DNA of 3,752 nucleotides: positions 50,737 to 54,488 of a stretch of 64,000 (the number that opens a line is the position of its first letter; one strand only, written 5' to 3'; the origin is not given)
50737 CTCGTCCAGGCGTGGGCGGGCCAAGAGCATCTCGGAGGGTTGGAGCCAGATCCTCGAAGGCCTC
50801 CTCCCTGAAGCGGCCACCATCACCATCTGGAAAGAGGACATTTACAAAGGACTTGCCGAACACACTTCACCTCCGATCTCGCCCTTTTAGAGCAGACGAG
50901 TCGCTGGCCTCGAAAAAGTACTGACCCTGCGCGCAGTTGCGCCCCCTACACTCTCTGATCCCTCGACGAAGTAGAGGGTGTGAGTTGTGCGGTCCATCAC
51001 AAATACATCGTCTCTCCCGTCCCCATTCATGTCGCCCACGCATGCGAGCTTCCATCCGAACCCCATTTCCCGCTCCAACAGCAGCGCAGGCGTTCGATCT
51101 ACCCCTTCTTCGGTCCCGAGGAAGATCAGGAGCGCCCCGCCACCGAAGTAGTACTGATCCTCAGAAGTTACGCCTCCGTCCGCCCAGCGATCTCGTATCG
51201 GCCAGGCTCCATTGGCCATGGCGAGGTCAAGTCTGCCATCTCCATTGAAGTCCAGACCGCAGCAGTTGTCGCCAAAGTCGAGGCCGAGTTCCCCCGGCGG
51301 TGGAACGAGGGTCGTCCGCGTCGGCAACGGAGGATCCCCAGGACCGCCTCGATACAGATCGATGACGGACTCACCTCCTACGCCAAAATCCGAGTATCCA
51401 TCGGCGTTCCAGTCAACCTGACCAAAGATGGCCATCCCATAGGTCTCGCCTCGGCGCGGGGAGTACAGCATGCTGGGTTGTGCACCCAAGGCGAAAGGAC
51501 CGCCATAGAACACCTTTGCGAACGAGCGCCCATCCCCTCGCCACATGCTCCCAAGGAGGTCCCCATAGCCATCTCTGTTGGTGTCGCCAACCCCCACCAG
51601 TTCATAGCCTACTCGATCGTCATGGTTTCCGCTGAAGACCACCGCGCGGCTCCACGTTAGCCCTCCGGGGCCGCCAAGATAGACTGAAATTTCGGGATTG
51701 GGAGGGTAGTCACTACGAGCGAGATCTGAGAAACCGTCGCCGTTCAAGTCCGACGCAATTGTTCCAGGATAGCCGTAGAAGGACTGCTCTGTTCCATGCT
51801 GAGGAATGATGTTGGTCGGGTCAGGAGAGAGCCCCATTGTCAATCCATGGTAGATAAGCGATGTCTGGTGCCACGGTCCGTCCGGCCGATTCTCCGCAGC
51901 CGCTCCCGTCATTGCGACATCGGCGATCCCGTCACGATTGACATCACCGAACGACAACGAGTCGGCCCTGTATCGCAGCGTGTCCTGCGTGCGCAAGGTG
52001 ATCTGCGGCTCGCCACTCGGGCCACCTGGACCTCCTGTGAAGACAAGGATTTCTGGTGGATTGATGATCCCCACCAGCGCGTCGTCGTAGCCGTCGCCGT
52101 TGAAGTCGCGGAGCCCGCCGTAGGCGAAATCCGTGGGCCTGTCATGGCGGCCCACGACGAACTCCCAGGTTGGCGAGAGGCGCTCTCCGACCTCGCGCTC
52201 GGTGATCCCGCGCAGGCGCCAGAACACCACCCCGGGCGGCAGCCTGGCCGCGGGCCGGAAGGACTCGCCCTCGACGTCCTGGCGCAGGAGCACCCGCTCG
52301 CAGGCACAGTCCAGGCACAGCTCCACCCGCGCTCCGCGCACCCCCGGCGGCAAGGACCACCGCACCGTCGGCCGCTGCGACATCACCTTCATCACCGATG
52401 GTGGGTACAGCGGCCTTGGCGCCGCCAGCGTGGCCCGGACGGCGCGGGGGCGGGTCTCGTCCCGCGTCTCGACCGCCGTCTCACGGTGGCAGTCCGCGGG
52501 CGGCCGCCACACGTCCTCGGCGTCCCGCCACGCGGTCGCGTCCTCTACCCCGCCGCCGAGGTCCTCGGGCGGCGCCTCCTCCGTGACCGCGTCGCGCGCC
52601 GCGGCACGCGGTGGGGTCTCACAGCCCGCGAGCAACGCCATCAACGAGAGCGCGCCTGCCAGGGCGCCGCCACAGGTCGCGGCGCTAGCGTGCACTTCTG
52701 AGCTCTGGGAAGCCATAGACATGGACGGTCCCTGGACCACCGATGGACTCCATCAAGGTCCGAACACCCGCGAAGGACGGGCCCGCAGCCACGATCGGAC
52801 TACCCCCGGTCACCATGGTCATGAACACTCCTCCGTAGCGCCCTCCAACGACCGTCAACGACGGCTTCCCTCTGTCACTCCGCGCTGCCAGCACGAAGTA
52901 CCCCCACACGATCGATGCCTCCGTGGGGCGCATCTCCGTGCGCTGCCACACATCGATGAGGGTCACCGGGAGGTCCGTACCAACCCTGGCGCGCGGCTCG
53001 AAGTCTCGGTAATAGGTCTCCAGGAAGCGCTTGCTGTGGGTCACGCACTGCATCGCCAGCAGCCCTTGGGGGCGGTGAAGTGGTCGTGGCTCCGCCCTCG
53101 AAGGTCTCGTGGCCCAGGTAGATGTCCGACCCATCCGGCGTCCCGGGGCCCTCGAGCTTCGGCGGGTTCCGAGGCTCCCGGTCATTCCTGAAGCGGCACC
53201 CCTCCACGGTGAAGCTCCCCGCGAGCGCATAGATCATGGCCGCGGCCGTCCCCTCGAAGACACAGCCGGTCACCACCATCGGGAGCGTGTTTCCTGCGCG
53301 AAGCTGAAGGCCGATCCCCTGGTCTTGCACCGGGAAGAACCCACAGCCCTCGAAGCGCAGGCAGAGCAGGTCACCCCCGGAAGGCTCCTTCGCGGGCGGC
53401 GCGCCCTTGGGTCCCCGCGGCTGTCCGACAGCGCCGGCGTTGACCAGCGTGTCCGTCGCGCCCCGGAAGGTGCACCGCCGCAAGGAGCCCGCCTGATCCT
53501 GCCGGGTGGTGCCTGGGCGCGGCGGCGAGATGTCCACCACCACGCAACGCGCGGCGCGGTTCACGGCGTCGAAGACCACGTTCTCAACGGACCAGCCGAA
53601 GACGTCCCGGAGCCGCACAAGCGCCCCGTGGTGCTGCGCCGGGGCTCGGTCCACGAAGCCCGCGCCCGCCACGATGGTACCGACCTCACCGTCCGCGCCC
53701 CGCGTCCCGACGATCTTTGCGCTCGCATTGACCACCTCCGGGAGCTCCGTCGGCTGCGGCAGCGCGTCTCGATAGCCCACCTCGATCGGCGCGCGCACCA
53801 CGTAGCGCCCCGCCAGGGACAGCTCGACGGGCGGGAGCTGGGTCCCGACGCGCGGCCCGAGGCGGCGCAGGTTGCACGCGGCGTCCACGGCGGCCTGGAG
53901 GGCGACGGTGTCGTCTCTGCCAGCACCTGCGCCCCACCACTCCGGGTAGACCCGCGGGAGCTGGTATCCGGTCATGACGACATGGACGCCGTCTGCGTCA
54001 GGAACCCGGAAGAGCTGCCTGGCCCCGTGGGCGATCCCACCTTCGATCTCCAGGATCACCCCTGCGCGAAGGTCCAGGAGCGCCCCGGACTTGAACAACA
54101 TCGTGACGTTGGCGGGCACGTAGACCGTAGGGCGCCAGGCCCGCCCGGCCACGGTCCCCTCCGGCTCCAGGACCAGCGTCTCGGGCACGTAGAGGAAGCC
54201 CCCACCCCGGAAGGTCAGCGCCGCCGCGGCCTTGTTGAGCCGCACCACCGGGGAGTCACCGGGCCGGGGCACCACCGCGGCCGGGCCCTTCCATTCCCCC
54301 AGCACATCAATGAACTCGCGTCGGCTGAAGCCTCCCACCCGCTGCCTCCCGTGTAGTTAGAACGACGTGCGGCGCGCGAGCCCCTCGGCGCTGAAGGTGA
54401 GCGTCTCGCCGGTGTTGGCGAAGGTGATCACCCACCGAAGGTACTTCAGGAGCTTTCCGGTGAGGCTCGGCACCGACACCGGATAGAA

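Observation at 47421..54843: Lower-GC five-gene operon: three leaderless beta-helix paralogues, an FG-GAP lipoprotein and a 132-aa orphan (candidate undescribed system)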

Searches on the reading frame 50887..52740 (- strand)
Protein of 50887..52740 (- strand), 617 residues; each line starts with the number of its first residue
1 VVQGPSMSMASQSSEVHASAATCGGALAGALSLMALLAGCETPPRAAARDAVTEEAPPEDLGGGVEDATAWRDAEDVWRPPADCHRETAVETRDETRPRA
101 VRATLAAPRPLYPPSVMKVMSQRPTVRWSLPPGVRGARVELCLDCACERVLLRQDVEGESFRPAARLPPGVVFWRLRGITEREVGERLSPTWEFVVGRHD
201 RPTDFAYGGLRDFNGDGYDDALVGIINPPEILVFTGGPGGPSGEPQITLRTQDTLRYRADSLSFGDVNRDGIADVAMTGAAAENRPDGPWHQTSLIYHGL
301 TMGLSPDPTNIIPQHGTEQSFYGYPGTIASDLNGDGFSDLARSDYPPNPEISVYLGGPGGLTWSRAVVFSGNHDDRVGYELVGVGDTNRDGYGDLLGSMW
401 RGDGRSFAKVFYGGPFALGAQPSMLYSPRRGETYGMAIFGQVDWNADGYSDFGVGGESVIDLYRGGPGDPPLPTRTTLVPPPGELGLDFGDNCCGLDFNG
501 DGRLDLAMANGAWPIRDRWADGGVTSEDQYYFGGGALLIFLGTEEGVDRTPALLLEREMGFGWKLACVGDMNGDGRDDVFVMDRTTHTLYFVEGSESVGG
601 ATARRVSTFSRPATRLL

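Call 4: search_protein_families(library=pfam, proteins=[window:50887-52740:-], max_evalue=1)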
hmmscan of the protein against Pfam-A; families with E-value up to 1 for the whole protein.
window:50887-52740:- (617 aa): 2 families
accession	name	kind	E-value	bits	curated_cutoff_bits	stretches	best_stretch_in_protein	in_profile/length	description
PF13517.12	FG-GAP_3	-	2.7e-19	70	26.9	5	212-276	1-60/61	FG-GAP-like repeat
PF01839.29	FG-GAP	-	2.7e-15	56.3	22.1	5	495-513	7-25/37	FG-GAP repeat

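Call 5: search_protein_families(library=phrogs, proteins=[window:50887-52740:-], max_evalue=0.1)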
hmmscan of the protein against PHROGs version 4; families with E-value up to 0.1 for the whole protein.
window:50887-52740:- (617 aa): 0 families

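Call 8: search_protein_families(library=ncbifam, proteins=[window:50887-52740:-], max_evalue=1)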
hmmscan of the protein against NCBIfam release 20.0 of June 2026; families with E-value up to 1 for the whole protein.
window:50887-52740:- (617 aa): 1 family
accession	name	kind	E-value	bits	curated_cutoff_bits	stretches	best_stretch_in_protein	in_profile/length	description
NF047539.1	XAC2610_fam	domain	4e-07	30.4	35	0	263-280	2-19/89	XAC2610-related protein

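Call 9: search_protein_families(library=padloc, proteins=[window:50887-52740:-], max_evalue=1)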
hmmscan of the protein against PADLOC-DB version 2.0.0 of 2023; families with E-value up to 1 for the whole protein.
window:50887-52740:- (617 aa): 0 families

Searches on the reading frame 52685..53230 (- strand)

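Call 4: search_protein_families(library=pfam, proteins=[window:52685-53230:-], max_evalue=1)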
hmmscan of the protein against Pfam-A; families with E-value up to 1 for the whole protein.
window:52685-53230:- (181 aa): 0 families

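Call 5: search_protein_families(library=phrogs, proteins=[window:52685-53230:-], max_evalue=0.1)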
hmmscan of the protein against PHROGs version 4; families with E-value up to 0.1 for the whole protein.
window:52685-53230:- (181 aa): 1 family
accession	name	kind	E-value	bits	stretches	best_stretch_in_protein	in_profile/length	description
phrog_7323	-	unknown function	0.078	14.3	0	46-64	27-45/64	-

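Call 8: search_protein_families(library=ncbifam, proteins=[window:52685-53230:-], max_evalue=1)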
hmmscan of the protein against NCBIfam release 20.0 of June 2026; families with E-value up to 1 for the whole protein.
window:52685-53230:- (181 aa): 0 families

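Call 9: search_protein_families(library=padloc, proteins=[window:52685-53230:-], max_evalue=1)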
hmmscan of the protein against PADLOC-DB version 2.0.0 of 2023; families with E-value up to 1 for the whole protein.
window:52685-53230:- (181 aa): 0 families

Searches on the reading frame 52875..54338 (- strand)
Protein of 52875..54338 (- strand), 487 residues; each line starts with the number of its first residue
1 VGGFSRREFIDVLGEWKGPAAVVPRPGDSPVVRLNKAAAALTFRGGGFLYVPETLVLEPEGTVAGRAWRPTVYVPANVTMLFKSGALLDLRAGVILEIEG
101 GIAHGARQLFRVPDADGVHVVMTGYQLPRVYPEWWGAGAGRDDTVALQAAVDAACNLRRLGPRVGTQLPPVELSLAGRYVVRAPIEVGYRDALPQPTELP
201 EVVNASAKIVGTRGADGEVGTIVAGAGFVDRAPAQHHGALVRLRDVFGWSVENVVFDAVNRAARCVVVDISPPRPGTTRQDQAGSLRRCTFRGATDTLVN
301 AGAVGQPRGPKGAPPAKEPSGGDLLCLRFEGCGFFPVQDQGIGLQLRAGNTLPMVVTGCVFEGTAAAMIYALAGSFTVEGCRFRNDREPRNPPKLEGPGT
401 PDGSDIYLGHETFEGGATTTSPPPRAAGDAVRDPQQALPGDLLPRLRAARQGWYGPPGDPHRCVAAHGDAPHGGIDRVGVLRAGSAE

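Call 4: search_protein_families(library=pfam, proteins=[window:52875-54338:-], max_evalue=1)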
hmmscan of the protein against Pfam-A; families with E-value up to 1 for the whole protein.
window:52875-54338:- (487 aa): 0 families

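Call 5: search_protein_families(library=phrogs, proteins=[window:52875-54338:-], max_evalue=0.1)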
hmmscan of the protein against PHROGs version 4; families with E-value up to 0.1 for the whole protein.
window:52875-54338:- (487 aa): 0 families

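Call 8: search_protein_families(library=ncbifam, proteins=[window:52875-54338:-], max_evalue=1)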
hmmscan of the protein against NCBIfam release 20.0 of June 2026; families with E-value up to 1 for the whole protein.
window:52875-54338:- (487 aa): 0 families

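Call 9: search_protein_families(library=padloc, proteins=[window:52875-54338:-], max_evalue=1)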
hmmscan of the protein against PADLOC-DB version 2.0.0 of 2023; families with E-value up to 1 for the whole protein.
window:52875-54338:- (487 aa): 0 families

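Call 79: search_dna_similar(query=window:53070-54338:-, collection=phages, mode=protein, max_evalue=0.001, max_rows=15)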
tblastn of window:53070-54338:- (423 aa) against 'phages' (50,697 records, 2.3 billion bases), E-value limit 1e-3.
No match.
